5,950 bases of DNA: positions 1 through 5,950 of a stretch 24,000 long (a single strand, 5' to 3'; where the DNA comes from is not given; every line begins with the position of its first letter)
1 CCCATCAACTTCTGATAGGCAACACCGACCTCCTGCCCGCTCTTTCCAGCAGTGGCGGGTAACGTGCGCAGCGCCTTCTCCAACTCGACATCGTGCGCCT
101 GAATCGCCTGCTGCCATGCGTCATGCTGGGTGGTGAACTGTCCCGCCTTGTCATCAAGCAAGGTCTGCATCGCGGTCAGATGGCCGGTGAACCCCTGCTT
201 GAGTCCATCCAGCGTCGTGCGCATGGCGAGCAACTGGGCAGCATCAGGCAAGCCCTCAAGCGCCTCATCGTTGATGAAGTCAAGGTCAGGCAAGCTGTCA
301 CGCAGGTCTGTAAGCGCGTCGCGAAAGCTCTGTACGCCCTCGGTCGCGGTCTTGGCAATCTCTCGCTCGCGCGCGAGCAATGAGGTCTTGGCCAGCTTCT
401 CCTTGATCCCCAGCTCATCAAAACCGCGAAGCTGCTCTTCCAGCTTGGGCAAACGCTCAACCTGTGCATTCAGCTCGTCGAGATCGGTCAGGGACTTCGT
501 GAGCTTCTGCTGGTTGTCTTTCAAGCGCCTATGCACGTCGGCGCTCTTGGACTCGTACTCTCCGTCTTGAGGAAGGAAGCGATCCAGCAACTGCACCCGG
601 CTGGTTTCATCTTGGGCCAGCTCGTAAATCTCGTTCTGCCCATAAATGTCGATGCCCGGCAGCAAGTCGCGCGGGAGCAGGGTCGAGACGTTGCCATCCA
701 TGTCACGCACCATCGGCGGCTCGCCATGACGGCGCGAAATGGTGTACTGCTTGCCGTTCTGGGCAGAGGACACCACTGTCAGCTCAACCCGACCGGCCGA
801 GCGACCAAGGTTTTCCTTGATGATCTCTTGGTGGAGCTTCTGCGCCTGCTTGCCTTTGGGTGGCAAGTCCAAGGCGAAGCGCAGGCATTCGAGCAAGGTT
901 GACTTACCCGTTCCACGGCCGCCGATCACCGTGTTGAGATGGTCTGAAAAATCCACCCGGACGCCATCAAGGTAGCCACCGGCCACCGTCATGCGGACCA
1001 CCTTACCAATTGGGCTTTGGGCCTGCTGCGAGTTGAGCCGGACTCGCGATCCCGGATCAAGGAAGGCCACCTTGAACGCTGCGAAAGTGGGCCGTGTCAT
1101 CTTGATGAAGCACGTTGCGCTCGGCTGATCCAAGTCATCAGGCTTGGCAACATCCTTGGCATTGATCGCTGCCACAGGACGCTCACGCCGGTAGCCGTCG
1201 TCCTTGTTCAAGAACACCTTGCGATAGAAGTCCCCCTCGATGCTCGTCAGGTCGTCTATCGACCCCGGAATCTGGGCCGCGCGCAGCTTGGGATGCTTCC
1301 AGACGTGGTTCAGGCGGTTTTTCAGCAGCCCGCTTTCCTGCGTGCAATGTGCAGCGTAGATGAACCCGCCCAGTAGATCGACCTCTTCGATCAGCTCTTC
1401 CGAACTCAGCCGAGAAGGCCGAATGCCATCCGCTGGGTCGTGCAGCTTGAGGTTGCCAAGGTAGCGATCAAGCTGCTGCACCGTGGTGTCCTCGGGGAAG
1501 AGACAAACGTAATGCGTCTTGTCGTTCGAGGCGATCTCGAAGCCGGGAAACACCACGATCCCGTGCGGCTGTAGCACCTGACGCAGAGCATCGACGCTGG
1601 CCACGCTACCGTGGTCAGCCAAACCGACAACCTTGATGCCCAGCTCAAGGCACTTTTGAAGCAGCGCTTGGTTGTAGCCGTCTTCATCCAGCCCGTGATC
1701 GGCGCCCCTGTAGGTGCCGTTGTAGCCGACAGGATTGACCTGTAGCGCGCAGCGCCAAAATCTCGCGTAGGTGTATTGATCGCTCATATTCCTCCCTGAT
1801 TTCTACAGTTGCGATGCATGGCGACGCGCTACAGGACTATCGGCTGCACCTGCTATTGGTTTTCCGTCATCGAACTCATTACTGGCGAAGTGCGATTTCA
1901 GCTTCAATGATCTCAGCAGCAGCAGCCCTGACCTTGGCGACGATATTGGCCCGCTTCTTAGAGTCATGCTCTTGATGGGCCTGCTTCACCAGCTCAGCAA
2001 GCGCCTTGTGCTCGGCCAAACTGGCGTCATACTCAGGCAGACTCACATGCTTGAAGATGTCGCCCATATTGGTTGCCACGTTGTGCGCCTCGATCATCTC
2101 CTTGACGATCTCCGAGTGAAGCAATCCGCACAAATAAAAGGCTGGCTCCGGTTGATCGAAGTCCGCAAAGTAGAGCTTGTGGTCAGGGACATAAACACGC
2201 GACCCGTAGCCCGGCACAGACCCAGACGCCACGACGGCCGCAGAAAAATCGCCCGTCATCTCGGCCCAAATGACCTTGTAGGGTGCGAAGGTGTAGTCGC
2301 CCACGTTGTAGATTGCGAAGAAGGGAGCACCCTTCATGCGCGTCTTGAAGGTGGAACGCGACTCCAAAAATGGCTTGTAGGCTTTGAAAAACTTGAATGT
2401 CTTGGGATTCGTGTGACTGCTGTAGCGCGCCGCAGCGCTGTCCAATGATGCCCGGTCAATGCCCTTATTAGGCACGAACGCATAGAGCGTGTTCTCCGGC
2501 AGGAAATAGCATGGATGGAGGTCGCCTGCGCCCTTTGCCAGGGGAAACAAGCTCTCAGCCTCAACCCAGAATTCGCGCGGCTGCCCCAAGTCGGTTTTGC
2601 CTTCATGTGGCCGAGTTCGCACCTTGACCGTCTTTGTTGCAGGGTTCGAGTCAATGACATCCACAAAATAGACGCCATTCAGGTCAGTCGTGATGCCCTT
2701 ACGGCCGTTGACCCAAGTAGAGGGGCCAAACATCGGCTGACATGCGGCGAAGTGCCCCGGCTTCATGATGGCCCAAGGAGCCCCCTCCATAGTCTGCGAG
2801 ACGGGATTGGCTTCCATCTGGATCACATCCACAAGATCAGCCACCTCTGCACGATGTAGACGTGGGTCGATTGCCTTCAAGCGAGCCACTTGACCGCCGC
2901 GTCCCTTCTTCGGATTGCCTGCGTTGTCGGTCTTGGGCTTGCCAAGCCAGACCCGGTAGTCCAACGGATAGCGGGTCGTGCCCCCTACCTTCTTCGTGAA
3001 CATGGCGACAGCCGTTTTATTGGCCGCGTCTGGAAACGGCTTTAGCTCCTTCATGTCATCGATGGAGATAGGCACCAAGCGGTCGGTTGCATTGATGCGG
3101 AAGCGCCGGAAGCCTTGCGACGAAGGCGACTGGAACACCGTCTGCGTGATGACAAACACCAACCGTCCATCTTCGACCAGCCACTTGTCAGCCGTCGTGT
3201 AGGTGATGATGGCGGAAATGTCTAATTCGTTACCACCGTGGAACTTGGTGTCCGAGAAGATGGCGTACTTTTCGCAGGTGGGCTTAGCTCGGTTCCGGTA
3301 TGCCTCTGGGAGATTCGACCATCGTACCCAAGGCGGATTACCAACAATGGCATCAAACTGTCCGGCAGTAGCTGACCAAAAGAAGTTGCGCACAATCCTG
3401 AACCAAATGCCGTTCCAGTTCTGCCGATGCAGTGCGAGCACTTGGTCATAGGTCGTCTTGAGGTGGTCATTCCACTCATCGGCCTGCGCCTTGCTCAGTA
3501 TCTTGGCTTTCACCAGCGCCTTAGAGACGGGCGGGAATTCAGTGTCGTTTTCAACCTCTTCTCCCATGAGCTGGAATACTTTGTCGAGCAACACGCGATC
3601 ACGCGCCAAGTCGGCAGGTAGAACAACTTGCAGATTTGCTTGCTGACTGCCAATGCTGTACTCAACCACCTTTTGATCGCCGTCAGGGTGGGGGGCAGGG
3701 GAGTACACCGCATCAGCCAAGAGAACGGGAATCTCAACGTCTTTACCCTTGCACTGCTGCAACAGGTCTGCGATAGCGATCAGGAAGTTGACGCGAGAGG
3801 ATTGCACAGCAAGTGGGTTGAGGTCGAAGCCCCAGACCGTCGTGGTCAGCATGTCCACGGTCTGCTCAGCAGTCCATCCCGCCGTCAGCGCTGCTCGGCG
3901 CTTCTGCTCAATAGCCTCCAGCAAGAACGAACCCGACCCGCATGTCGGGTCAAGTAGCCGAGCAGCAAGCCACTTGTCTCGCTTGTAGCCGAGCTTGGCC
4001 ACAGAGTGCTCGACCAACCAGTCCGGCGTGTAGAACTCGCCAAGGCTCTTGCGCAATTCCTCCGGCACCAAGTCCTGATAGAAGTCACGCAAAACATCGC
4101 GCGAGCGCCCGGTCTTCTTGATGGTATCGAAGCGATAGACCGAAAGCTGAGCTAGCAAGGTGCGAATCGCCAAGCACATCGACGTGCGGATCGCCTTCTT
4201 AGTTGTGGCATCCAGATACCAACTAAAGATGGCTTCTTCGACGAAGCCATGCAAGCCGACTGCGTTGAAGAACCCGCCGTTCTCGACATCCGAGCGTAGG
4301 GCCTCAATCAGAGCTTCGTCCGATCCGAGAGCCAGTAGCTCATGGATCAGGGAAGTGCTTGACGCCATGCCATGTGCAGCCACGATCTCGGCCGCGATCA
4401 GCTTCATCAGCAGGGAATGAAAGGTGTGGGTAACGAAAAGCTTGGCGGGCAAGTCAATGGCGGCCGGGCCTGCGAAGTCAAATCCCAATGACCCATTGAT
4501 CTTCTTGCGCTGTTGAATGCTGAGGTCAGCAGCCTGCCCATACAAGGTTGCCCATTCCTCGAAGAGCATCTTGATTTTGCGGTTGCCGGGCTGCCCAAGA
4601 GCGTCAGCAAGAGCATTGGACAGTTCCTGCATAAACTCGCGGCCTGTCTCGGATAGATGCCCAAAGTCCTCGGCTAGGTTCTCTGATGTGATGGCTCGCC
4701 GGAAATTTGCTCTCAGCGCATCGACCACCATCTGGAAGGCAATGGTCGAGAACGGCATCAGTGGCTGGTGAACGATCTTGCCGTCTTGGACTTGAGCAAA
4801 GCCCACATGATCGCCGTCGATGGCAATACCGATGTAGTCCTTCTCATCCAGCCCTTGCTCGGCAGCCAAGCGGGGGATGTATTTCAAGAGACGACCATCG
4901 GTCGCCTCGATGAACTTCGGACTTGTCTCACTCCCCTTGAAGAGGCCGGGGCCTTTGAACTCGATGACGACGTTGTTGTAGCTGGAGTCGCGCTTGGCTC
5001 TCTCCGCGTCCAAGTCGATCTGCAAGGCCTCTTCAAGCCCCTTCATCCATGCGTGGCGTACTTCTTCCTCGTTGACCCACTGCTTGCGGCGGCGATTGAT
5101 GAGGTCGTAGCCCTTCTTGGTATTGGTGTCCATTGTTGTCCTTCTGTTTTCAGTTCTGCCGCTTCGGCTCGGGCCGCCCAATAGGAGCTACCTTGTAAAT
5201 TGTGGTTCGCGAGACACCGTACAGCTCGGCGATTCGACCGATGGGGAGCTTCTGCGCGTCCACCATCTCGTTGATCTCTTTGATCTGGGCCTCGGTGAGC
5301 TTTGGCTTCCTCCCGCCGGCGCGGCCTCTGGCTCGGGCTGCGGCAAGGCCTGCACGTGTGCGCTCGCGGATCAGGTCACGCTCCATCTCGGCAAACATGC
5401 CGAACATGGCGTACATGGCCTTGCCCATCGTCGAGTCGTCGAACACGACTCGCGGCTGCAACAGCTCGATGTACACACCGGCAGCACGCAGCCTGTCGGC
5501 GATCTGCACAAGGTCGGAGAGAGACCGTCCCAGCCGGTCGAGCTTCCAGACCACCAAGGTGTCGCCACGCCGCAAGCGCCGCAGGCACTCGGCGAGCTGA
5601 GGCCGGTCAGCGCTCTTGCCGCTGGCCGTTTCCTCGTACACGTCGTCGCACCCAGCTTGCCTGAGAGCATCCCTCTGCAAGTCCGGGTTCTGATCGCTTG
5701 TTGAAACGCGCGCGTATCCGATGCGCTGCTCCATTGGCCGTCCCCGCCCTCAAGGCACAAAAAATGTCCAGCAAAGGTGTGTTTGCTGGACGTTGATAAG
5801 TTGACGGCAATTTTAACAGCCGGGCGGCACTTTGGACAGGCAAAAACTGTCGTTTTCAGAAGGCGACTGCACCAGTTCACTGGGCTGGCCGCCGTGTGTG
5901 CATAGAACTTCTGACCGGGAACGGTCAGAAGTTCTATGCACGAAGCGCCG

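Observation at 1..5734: Resolvase-linked pair: a 1084-aa MmeI/PglX-like methyltransferase followed by a PHP-SMC ATPase, a candidate two-component defence module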

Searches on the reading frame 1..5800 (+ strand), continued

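Call 33: search_protein_families(library=pfam, proteins=[L021:10667-11902:+, L034:4453-8001:+, L034:14296-16338:+, L034:11931-14270:+, L034:137-3595:+, L035:11966-14566:+, L020:2846-5287:+, L030:5075-7948:+, L043:4831-7953:+, L020:5294-7888:+], max_evalue=0.001)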
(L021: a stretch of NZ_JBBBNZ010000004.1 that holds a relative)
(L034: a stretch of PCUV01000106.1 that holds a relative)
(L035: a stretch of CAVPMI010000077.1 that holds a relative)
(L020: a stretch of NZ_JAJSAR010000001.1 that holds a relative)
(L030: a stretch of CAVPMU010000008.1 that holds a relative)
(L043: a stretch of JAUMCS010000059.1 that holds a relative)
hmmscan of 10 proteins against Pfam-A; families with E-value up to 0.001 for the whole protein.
L021:10667-11902:+ (412 aa): 2 families
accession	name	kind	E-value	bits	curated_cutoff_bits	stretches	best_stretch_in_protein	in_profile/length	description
PF13749.12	HATPase_c_4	-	1.2e-17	64.1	26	1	322-407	3-89/89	Putative ATP-dependent DNA helicase recG C-terminal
PF04326.19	SLFN_AlbA_2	-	1.3e-17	64.9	25.3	1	14-129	1-117/118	Schlafen, AlbA_2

L034:4453-8001:+ (1183 aa): 3 families
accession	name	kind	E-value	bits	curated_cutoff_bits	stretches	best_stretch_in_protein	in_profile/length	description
PF07669.17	Eco57I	-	3.2e-11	44.1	25.3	1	330-578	1-158/171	Eco57I restriction-modification methylase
PF20473.4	MmeI_Mtase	-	1.7e-07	31.1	27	1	283-356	16-89/259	MmeI, DNA-methyltransferase domain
PF02384.22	N6_Mtase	-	0.0002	21.2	20.4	0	494-606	122-233/311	N-6 DNA Methylase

L034:14296-16338:+ (681 aa): 3 families
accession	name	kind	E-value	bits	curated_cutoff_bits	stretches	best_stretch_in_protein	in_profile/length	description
PF13337.12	BrxL_ATPase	-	5.7e-128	426.6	25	1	157-472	2-313/313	Lon-like protease BrxL-like, ATPase domain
PF20442.3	BrxL_N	-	1.6e-44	151.5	28.2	1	13-143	2-132/132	BREX system Lon protease-like protein BrxL N-terminal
PF05362.19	Lon_C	-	1.3e-09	38.4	21.1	1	522-680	45-204/205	Lon protease (S16) C-terminal proteolytic domain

L034:11931-14270:+ (780 aa): 0 families

L034:137-3595:+ (1153 aa): 2 families
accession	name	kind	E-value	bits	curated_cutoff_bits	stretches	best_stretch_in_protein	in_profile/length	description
PF13401.12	AAA_22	-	0.00036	21.3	27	0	233-302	59-123/130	AAA domain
PF25791.1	BREX_BrxC_wHTH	-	0.00096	19.5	27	0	806-847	61-102/126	BREX ATP-binding protein BrxC winged helix-turn-helix domain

L035:11966-14566:+ (867 aa): 1 family
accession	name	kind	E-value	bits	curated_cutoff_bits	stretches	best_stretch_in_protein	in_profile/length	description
PF08665.17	PglZ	-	4e-65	219.6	25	1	480-655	1-178/179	PglZ domain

L020:2846-5287:+ (814 aa): 1 family
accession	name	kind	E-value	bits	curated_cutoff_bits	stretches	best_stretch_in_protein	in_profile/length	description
PF01555.25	N6_N4_Mtase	-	5.9e-17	62.8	26.7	1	160-503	1-203/221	DNA methylase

L030:5075-7948:+ (958 aa): 4 families
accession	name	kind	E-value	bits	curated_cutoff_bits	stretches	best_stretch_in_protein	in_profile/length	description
PF19778.5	RE_endonuc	-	2.2e-32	111.5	23.4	1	842-951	1-106/108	Endonuclease domain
PF04851.21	ResIII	-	2.2e-13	50.9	22.5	1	43-302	7-162/164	Type III restriction enzyme, res subunit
PF00270.35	DEAD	-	5.3e-05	23.4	26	1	128-226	16-107/167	DEAD/DEAH box helicase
PF02562.22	PhoH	-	0.00031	20.7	27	0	134-181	27-73/205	PhoH-like protein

L043:4831-7953:+ (1041 aa): 6 families
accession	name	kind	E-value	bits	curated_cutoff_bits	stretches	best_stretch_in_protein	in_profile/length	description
PF18766.7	SWI2_SNF2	-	8.2e-70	235.3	26.7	1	266-489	1-220/221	SWI2/SNF2 ATPase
PF04313.20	HSDR_N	-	3.9e-33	115.4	25.1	1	28-205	19-196/198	Type I restriction enzyme R protein N terminus (HSDR_N)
PF22679.2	T1R_D3-like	-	1.8e-31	110.1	27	1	530-673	2-157/158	Type I restriction enzyme subunit R domain 3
PF04851.21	ResIII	-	2.7e-17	63.6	22.5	1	262-422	3-162/164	Type III restriction enzyme, res subunit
PF11867.13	T1RH-like_C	-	9.2e-06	25.7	26.8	1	749-942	53-238/329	Type I restriction enzyme HindI endonuclease subunit-like, C-terminal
PF00270.35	DEAD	-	0.00017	21.8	26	1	289-422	22-160/167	DEAD/DEAH box helicase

L020:5294-7888:+ (865 aa): 2 families
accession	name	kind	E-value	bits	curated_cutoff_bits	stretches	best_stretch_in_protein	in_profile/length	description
PF04851.21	ResIII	-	5.3e-12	46.4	22.5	1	3-197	2-146/164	Type III restriction enzyme, res subunit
PF00271.37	Helicase_C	-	0.00084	20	23.5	0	373-415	66-108/110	Helicase conserved C-terminal domain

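Call 34: search_protein_families(library=ncbifam, proteins=[L021:10667-11902:+, L034:4453-8001:+, L034:14296-16338:+, L034:11931-14270:+, L034:137-3595:+, L035:11966-14566:+, L020:2846-5287:+, L030:5075-7948:+, L043:4831-7953:+, L020:5294-7888:+], max_evalue=0.001)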
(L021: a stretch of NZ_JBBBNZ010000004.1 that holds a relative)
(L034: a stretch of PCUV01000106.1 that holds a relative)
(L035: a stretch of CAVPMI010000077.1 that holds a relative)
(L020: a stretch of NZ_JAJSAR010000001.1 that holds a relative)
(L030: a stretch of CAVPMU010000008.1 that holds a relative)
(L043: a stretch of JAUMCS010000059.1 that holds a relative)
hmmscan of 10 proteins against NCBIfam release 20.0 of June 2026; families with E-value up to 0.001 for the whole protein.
L021:10667-11902:+ (412 aa): 0 families

L034:4453-8001:+ (1183 aa): 4 families
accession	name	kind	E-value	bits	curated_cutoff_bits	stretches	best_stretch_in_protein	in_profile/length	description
NF033452.1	BREX_1_MTaseX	exception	2.2e-92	310.7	500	2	156-826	172-862/1210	BREX-1 system adenine-specific DNA-methyltransferase PglX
NF033455.1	BREX_6_MTaseX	exception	1.3e-57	195.2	900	4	495-612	552-665/1319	BREX-6 system adenine-specific DNA-methyltransferase PglX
NF033454.1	BREX_5_MTaseX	exception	4.1e-45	153.9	900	2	176-618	172-620/1404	BREX-5 system adenine-specific DNA-methyltransferase PglX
NF033451.1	BREX_2_MTaseX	equivalog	4.3e-12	44.6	400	1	285-356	222-293/1185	BREX-2 system adenine-specific DNA-methyltransferase PglX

L034:14296-16338:+ (681 aa): 6 families
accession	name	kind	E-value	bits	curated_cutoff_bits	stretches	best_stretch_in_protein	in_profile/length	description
TIGR02653.1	Lon_rel_chp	hypoth_equivalog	9.4e-189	629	628.25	1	4-679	2-672/675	protease Lon-related BREX system protein BrxL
TIGR02688.1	TIGR02688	equivalog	3e-132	441.5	329.3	1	13-462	4-448/449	BREX system Lon protease-like protein BrxL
NF008053.0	PRK10787.1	equivalog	4.1e-08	31.7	891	1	519-678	610-770/784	endopeptidase La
TIGR00763.1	lon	equivalog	1.9e-07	30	608.05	1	582-677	698-793/795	endopeptidase La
TIGR02902.1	spore_lonB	equivalog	5.6e-06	25.2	723.3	1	545-655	403-511/531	ATP-dependent protease LonB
TIGR02903.1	spore_lon_C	equivalog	0.00018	20.2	678.8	1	560-652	501-592/615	Lon family ATP-dependent protease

L034:11931-14270:+ (780 aa): 3 families
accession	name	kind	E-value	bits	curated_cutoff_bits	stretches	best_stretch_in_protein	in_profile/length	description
NF033450.1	BREX_PglZ_1_B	equivalog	1.5e-265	882.6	400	1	3-683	2-674/675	BREX-1 system phosphatase PglZ type B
NF033444.1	BREX_PglZ_5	exception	1.3e-09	36.7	250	1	406-678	409-698/704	BREX-5 system phosphatase PglZ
NF033445.1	BREX_PglZ_4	exception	7.5e-07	28.1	140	1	555-709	545-704/741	BREX-4 system phosphatase PglZ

L034:137-3595:+ (1153 aa): 1 family
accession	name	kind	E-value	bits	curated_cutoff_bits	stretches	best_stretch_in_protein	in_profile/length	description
NF033441.0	BREX_BrxC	hypoth_equivalog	1.4e-257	858.1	400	1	3-1142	2-1172/1173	BREX system P-loop protein BrxC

L035:11966-14566:+ (867 aa): 6 families
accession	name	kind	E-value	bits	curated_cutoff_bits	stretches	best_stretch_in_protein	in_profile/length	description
TIGR02687.1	TIGR02687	equivalog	5.1e-300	997.3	270.35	1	4-859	1-844/844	BREX-1 system phosphatase PglZ type A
NF033444.1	BREX_PglZ_5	exception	2.9e-16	58.7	250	1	481-743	455-703/704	BREX-5 system phosphatase PglZ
NF033443.1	BREX_PglZ_6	exception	6.3e-14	51.2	400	1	267-745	279-739/958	BREX-6 system phosphatase PglZ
NF033450.1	BREX_PglZ_1_B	equivalog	3.3e-07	28.8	400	1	477-743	434-674/675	BREX-1 system phosphatase PglZ type B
NF033446.0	BREX_PglZ_2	exception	2.8e-06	25.9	200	1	465-746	458-724/890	BREX-2 system phosphatase PglZ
NF033445.1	BREX_PglZ_4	exception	8.7e-05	21.2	140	1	726-783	661-717/741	BREX-4 system phosphatase PglZ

L020:2846-5287:+ (814 aa): 1 family
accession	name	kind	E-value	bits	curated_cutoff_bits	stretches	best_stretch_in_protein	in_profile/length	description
NF008572.0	PRK11524.1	equivalog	0.00027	20.2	292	0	137-190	14-62/294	adenine-specific DNA-methyltransferase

L030:5075-7948:+ (958 aa): 2 families
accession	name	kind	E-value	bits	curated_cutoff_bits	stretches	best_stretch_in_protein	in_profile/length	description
NF012027.0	PRK15483.1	equivalog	4e-93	313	564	2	33-656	1-602/986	type III restriction-modification system endonuclease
NF046055.1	restr_BPTD_3080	equivalog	2.3e-06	25.8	800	0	835-911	842-921/970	BPTD_3080 family restriction endonuclease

L043:4831-7953:+ (1041 aa): 4 families
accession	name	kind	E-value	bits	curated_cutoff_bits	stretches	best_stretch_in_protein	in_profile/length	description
TIGR00348.1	hsdR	subfamily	1.5e-148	496.3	284.55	1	67-690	52-672/674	HsdR family type I site-specific deoxyribonuclease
NF046051.1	restrict_EcoAI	equivalog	1.3e-17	63.5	550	2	135-450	48-340/768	EcoAI/FtnUII family type I restriction enzme subunit R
NF008521.0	PRK11448.1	equivalog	4.9e-08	31.5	729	1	264-456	415-623/1123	type I restriction-modification system endonuclease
NF053632.1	heli_RadD_YejH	equivalog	2.1e-05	23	720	0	615-673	297-355/573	DNA repair helicase RadD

L020:5294-7888:+ (865 aa): 0 families

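Call 36: search_protein_families(library=pfam, proteins=[L014:3161-7930:+, L018:5486-7231:+, L018:7235-7972:+, L024:5849-7930:+, L026:5467-7668:+, L017:6854-7924:+, L017:6011-6763:+, L012:6903-7550:+, L021:5380-7965:+, L021:3241-5373:+], max_evalue=0.001)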
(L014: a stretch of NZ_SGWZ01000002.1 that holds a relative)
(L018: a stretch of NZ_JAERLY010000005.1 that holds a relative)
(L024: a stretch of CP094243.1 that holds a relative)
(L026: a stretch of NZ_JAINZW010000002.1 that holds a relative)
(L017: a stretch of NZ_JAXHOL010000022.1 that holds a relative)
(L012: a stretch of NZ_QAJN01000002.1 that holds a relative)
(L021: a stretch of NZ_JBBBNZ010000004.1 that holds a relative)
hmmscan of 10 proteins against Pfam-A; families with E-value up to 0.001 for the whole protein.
L014:3161-7930:+ (1590 aa): 10 families
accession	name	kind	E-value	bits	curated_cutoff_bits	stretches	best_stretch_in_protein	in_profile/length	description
PF18135.7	Type_ISP_C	-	5.2e-116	387.9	25.9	1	1187-1568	1-342/342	Type ISP C-terminal specificity domain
PF22240.1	ISP_coupler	-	9.7e-53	178.3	27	1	693-817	1-125/126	Type ISP restriction-modification enzyme, coupler domain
PF13156.12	Mrr_cat_2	-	8.4e-40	136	22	1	32-156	1-126/127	Restriction endonuclease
PF04851.21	ResIII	-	6.1e-26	91.7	22.5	1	164-357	2-163/164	Type III restriction enzyme, res subunit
PF00271.37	Helicase_C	-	1.1e-08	35.7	23.5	1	468-577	18-109/110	Helicase conserved C-terminal domain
PF00270.35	DEAD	-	1.2e-07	32.1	26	1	168-357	2-161/167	DEAD/DEAH box helicase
PF04471.18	Mrr_cat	-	1.2e-06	29.1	21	1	61-140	32-111/115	Restriction endonuclease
PF07669.17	Eco57I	-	4e-06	27.5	25.3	1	976-1074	70-156/171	Eco57I restriction-modification methylase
PF02384.22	N6_Mtase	-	0.00016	21.6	20.4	1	825-1005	8-151/311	N-6 DNA Methylase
PF01170.24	UPF0020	-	0.00051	20.2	22.3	0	876-1000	30-141/197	RMKL-like, methyltransferase domain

L018:5486-7231:+ (582 aa): 2 families
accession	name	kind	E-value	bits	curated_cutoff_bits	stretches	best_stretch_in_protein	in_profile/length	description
PF07669.17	Eco57I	-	8.6e-23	81.7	25.3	1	161-258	71-171/171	Eco57I restriction-modification methylase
PF12950.13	TaqI_C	-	5.1e-06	27.2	26.5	1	432-531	26-116/118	TaqI-like C-terminal specificity domain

L018:7235-7972:+ (246 aa): 1 family
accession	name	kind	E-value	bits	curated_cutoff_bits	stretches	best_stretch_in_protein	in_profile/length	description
PF04555.19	XhoI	-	1.1e-108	361.8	25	1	29-219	1-190/191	Restriction endonuclease XhoI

L024:5849-7930:+ (694 aa): 2 families
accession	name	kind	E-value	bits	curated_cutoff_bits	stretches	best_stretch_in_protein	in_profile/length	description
PF18135.7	Type_ISP_C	-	1.1e-104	350.7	25.9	1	298-672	1-342/342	Type ISP C-terminal specificity domain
PF07669.17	Eco57I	-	1.5e-05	25.6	25.3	1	87-188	70-159/171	Eco57I restriction-modification methylase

L026:5467-7668:+ (734 aa): 5 families
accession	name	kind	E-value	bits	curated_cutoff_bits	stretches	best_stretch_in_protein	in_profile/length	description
PF00270.35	DEAD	-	1.8e-30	106.3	26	1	28-196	2-161/167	DEAD/DEAH box helicase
PF00271.37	Helicase_C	-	4.2e-14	53.2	23.5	1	260-365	11-109/110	Helicase conserved C-terminal domain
PF04851.21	ResIII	-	4.3e-05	23.9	22.5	1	26-195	4-162/164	Type III restriction enzyme, res subunit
PF19306.5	WH_Lhr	-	0.00012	21.9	27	0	421-473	19-69/168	Large helicase-related protein, winged helix domain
PF22590.2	Cas3-like_C_2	-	0.0007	20.3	27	0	276-365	11-104/106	CRISPR-associated nuclease/helicase Cas3, C-terminal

L017:6854-7924:+ (357 aa): 2 families
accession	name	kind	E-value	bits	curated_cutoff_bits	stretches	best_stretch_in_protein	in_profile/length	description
PF03466.25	LysR_substrate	-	1.4e-27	96.9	28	1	134-336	2-205/209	LysR substrate binding domain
PF00126.33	HTH_1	-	5.4e-16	58.7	26.6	1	50-109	1-60/60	Bacterial regulatory helix-turn-helix protein, lysR family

L017:6011-6763:+ (251 aa): 0 families

L012:6903-7550:+ (216 aa): 1 family
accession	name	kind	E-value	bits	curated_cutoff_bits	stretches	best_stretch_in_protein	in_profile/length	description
PF13532.12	2OG-FeII_Oxy_2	-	1.2e-57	195.7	31.2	1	21-213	1-194/194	2OG-Fe(II) oxygenase superfamily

L021:5380-7965:+ (862 aa): 1 family
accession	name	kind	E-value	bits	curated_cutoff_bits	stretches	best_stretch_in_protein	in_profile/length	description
PF04851.21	ResIII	-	1.9e-10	41.3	22.5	1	3-191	2-140/164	Type III restriction enzyme, res subunit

L021:3241-5373:+ (711 aa): 1 family
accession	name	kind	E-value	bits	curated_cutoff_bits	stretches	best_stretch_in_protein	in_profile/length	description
PF01555.25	N6_N4_Mtase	-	1.6e-23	84.2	26.7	1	160-512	1-205/221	DNA methylase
